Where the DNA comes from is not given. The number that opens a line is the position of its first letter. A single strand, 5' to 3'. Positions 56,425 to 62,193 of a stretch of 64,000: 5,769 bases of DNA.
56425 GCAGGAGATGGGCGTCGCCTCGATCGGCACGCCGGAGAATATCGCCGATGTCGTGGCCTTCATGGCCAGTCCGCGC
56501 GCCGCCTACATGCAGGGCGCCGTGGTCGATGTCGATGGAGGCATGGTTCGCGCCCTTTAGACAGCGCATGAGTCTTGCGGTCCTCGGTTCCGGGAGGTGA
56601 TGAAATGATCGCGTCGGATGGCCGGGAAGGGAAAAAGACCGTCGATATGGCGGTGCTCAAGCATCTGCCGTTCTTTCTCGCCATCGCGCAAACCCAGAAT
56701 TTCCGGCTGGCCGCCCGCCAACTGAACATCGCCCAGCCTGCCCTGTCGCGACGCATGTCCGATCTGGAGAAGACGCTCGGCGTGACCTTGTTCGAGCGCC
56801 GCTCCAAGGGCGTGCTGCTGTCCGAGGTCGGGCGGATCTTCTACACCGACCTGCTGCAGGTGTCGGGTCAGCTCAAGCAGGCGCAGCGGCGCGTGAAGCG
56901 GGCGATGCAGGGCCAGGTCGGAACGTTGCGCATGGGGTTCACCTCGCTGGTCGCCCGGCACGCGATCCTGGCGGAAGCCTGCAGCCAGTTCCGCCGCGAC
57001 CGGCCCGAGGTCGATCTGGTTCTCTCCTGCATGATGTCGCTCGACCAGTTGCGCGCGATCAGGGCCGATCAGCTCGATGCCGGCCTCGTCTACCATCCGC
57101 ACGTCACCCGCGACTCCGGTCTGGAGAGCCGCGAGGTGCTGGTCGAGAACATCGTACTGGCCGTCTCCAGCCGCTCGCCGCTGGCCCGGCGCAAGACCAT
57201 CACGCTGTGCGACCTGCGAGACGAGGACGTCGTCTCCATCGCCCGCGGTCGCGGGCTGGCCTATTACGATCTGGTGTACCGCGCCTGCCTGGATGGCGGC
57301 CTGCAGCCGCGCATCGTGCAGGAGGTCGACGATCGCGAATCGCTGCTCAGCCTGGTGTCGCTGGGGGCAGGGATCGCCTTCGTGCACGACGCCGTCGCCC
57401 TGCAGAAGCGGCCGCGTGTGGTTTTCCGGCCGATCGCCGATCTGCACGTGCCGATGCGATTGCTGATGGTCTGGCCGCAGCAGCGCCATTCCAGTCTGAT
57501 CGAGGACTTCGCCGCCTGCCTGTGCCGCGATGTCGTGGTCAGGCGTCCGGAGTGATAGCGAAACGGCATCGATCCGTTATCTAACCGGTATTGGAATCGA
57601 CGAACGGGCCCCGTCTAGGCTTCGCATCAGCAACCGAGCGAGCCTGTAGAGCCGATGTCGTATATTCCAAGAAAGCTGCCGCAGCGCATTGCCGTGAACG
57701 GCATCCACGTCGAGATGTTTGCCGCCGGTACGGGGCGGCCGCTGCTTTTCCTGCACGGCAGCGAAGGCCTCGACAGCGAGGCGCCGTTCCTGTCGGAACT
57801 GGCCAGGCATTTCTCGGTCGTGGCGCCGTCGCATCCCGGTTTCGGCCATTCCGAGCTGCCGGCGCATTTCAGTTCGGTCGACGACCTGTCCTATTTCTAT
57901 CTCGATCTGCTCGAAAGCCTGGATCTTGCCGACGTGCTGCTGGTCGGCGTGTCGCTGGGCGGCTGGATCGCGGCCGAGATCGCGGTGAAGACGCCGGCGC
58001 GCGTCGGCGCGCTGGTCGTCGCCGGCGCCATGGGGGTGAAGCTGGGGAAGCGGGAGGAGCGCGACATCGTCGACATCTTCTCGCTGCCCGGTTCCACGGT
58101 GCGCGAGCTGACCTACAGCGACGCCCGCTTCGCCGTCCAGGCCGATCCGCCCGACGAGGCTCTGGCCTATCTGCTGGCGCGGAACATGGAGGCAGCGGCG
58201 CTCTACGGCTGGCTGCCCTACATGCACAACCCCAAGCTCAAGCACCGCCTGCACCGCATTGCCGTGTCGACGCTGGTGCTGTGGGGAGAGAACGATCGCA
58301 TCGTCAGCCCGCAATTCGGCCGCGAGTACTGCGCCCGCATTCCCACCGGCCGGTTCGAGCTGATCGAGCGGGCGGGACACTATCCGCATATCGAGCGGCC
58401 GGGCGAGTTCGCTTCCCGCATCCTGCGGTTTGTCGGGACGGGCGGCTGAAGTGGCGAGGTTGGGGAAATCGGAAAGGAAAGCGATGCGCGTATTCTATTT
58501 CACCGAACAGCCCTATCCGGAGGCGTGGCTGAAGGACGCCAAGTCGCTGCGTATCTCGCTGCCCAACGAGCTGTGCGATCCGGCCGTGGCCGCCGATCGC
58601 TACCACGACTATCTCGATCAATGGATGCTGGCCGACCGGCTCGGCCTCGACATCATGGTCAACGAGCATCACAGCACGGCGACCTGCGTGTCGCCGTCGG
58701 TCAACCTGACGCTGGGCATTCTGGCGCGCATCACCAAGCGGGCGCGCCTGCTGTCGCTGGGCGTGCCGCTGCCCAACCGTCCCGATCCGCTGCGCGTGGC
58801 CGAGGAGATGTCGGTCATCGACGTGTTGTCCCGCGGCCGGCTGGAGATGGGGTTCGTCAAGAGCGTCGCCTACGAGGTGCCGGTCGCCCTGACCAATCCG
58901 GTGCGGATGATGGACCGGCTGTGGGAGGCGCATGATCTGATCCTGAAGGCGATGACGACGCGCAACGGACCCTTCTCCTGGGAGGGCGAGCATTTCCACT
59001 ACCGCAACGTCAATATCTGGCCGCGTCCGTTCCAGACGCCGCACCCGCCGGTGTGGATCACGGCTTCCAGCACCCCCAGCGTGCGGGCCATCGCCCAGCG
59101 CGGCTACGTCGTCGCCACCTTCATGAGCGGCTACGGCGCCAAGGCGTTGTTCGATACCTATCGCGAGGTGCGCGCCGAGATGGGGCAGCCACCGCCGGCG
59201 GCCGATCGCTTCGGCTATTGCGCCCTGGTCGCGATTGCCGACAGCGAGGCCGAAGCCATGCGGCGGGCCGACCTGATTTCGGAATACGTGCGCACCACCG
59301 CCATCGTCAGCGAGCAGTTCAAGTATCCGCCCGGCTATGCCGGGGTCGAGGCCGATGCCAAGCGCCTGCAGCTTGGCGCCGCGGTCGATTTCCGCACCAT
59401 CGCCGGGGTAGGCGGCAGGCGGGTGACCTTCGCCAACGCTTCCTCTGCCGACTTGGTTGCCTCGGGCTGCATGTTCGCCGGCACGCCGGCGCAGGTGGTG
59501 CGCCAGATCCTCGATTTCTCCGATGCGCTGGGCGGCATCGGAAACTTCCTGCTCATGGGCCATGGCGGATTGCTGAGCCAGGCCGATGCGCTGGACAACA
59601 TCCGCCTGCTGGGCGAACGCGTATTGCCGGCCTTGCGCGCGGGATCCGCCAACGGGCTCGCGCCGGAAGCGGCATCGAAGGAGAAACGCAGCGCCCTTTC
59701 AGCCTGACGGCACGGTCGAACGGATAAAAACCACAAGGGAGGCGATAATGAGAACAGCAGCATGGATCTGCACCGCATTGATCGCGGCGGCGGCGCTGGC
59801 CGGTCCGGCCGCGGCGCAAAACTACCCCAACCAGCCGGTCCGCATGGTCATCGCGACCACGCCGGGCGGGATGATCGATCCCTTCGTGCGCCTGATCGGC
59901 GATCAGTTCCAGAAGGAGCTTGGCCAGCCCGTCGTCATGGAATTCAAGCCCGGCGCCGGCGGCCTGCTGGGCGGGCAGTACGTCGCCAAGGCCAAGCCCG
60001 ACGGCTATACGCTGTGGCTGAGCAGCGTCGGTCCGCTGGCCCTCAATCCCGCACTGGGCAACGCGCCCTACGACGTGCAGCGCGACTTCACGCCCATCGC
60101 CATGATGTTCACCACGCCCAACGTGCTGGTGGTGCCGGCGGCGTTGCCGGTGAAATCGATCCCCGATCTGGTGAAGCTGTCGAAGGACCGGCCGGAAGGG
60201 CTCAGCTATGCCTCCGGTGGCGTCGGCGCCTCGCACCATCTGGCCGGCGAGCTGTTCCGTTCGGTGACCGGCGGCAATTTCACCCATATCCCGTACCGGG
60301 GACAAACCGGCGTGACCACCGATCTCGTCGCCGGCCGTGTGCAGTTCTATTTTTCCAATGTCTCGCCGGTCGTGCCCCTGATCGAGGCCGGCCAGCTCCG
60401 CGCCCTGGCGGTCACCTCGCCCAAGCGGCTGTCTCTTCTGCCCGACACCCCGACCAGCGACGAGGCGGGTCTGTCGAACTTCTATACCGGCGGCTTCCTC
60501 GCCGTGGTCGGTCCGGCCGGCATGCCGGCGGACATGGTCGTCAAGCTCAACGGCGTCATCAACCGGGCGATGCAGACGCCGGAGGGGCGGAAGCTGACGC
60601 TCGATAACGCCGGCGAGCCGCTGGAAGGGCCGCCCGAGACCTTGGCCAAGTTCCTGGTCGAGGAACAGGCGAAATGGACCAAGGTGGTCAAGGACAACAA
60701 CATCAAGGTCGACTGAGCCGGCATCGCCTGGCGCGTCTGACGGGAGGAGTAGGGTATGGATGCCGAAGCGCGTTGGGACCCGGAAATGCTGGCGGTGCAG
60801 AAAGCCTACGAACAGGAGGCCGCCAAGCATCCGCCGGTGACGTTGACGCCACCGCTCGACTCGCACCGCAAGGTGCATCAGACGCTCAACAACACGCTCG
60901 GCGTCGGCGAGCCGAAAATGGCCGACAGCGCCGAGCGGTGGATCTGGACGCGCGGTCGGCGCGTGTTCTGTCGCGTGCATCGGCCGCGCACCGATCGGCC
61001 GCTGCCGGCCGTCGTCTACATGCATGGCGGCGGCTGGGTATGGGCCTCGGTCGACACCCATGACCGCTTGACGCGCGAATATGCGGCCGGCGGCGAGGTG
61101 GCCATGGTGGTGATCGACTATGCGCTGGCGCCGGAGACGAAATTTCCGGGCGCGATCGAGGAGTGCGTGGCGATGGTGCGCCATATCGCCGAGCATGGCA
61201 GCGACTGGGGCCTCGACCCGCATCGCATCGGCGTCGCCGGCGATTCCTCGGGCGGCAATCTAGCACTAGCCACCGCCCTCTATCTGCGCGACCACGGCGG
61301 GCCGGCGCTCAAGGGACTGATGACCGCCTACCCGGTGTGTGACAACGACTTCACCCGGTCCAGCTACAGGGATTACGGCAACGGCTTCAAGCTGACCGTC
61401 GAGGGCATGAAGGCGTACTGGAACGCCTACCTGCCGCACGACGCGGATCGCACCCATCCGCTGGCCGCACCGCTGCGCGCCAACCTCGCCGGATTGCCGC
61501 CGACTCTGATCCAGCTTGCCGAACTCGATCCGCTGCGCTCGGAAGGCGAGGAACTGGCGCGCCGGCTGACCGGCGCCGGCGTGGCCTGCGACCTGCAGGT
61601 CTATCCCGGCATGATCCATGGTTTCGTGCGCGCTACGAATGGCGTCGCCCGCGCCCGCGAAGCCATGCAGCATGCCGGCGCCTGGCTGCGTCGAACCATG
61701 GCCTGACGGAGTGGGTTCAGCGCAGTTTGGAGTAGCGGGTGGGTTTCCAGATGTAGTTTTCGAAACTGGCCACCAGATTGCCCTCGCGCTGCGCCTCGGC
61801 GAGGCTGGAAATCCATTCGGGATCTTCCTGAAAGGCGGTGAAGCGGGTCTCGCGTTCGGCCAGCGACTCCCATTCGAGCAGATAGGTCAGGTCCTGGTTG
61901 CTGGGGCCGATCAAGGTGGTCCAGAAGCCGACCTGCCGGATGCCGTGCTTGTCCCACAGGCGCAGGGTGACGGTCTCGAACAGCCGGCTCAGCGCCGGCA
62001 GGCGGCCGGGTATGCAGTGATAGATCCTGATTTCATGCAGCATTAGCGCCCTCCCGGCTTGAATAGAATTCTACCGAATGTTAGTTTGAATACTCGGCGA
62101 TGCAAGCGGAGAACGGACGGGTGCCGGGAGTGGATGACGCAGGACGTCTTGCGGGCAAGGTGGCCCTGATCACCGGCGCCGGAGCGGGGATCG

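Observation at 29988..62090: One 14-nt AT-rich operator/promoter motif recurs at seven sites and ties six transcription units into a putative TetR regulon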

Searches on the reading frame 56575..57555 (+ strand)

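Call 14: search_protein_families(library=pfam, proteins=[window:56575-57555:+])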
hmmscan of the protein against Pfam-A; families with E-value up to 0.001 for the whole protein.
window:56575-57555:+ (326 aa): 3 families
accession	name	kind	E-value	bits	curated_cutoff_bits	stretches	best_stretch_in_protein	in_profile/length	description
PF03466.25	LysR_substrate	-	1.1e-40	139.7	28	1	112-316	2-204/209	LysR substrate binding domain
PF00126.33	HTH_1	-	3e-19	69.2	26.6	1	28-87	1-60/60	Bacterial regulatory helix-turn-helix protein, lysR family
PF13531.11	SBP_bac_11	-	0.0003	21.1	25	1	131-316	12-212/227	Bacterial extracellular solute-binding protein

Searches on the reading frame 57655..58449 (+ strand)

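Call 14: search_protein_families(library=pfam, proteins=[window:57655-58449:+])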
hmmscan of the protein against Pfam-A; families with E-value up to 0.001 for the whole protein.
window:57655-58449:+ (264 aa): 4 families
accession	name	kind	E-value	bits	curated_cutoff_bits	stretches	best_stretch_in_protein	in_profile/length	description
PF12697.13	Abhydrolase_6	-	7.1e-25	89.4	26.3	1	30-254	1-216/217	Alpha/beta hydrolase family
PF00561.26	Abhydrolase_1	-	7e-23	82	25.8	2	29-125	2-102/245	alpha/beta hydrolase fold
PF12146.15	Hydrolase_4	-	2.6e-14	53.6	27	1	50-248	28-238/239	Serine aminopeptidase, S33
PF03096.20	Ndr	-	0.00026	20.2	23.3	1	46-125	49-132/283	Ndr family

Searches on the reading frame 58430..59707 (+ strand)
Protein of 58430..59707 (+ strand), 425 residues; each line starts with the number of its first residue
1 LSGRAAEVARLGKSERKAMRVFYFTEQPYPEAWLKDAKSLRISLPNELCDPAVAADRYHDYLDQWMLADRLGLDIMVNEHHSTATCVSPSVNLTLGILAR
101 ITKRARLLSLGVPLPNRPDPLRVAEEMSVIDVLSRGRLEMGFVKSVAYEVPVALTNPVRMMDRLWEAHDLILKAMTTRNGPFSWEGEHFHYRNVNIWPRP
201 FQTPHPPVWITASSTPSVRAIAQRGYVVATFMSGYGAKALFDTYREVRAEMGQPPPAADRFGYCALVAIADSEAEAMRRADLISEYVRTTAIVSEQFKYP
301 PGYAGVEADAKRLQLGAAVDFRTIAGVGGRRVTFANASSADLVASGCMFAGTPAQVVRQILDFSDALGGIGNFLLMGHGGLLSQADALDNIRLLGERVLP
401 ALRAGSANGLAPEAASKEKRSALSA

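Call 17: search_protein_families(library=pfam, proteins=[window:58430-59707:+], max_evalue=0.01)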
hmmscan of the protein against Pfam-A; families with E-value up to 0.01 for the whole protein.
window:58430-59707:+ (425 aa): 1 family
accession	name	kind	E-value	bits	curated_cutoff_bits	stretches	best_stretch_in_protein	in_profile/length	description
PF00296.26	Bac_luciferase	-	3.9e-38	132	27.9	1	52-366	16-310/314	Luciferase-like monooxygenase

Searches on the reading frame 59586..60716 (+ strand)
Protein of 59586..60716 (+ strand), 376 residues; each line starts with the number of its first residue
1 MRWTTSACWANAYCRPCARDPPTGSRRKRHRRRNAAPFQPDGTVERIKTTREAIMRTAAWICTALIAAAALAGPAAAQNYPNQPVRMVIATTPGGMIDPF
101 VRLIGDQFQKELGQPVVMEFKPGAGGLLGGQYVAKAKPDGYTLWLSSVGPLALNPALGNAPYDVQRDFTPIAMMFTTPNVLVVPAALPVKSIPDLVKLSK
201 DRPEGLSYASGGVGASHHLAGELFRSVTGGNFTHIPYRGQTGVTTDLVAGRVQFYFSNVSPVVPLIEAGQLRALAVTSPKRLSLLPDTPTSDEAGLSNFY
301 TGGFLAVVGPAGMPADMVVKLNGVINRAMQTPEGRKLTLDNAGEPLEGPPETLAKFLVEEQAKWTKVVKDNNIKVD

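Call 17: search_protein_families(library=pfam, proteins=[window:59586-60716:+], max_evalue=0.01)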
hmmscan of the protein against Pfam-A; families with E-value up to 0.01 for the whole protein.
window:59586-60716:+ (376 aa): 1 family
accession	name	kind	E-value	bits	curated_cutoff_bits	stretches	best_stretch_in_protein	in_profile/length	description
PF03401.19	TctC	-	3.4e-64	217.5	27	1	102-372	3-273/274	Tripartite tricarboxylate transporter family receptor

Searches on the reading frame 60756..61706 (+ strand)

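Call 17: search_protein_families(library=pfam, proteins=[window:60756-61706:+], max_evalue=0.01)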
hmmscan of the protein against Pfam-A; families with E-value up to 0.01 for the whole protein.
window:60756-61706:+ (316 aa): 8 families
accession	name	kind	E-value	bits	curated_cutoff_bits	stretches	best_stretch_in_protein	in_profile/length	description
PF07859.19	Abhydrolase_3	-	6.7e-69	232.3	25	1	86-291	1-209/210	alpha/beta hydrolase fold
PF20434.5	BD-FAE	-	7.8e-19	68.5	26.8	1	78-176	8-109/215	BD-FAE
PF00326.27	Peptidase_S9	-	1.2e-07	31.8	22.6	1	134-310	45-209/213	Prolyl oligopeptidase family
PF10340.15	Say1_Mug180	-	2e-07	30.7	21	1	72-207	114-247/374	Steryl acetyl hydrolase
PF01738.24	DLH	-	9e-06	25.9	21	1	154-307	95-209/217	Dienelactone hydrolase family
PF05448.18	AXE1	-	0.0002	20.7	21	0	153-193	173-208/321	Acetyl xylan esterase (AXE1)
PF06500.17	FrsA-like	-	0.0067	15.7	22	1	66-171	177-280/414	Esterase FrsA-like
PF00135.34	COesterase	-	0.0086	15.5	27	0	77-171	97-198/515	Carboxylesterase family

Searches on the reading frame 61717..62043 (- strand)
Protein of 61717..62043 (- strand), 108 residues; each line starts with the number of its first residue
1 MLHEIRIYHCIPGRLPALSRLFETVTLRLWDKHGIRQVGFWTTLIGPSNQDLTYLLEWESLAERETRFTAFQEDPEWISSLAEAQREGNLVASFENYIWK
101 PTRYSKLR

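Call 17: search_protein_families(library=pfam, proteins=[window:61717-62043:-], max_evalue=0.01)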
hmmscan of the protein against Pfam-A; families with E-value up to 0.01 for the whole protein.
window:61717-62043:- (108 aa): 1 family
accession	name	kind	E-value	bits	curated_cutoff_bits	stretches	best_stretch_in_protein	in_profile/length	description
PF07978.19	NIPSNAP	-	5.5e-22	78.3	22.3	1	4-106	2-102/102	NIPSNAP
